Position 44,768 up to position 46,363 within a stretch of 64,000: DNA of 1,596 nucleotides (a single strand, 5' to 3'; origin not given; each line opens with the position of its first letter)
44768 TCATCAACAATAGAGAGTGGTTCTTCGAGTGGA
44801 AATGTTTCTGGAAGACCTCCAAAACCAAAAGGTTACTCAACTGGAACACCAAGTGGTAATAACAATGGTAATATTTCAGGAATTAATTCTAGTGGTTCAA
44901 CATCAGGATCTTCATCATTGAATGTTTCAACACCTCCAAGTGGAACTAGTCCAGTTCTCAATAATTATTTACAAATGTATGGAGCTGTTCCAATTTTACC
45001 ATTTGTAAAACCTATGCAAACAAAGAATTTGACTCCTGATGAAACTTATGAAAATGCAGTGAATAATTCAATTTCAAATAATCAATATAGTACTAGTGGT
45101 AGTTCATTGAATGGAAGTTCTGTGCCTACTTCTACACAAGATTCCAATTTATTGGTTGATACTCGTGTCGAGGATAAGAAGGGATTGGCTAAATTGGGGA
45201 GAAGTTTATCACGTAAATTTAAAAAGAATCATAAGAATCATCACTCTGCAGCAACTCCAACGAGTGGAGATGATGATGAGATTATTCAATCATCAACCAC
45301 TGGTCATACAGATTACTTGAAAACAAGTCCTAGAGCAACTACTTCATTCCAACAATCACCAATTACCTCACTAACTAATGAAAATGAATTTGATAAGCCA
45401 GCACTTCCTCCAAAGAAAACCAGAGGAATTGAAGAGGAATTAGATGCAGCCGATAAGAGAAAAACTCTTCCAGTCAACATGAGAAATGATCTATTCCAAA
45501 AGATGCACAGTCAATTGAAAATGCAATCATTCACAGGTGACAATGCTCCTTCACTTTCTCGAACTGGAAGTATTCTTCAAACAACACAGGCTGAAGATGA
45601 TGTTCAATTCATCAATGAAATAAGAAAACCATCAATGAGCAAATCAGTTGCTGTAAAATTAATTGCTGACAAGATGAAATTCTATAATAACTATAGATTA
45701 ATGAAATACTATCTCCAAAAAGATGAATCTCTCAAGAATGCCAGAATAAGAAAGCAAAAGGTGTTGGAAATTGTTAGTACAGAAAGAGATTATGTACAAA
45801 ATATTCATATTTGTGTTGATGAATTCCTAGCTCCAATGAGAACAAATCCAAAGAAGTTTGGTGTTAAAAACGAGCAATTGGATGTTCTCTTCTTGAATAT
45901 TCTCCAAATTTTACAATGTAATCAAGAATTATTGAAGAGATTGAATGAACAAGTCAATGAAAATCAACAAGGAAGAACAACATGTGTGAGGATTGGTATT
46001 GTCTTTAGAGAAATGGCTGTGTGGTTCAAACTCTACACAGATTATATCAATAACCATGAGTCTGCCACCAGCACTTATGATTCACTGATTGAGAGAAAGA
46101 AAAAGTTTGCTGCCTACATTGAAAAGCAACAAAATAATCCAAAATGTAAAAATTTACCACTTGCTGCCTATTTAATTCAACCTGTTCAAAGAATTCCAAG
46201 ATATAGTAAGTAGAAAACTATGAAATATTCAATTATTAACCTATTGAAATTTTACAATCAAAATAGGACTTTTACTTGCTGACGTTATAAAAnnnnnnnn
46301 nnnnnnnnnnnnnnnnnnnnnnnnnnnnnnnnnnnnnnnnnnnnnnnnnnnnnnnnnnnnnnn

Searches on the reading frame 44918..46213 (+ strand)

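Call 94: search_protein_families(library=pfam, proteins=[window:44918-46213:+], max_evalue=0.001)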
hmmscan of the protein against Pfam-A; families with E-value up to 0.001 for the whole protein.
window:44918-46213:+ (431 aa): 1 family
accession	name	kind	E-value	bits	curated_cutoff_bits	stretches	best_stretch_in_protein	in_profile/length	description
PF00621.25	RhoGEF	-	1.1e-34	120.7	27.6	1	283-430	3-145/180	RhoGEF domain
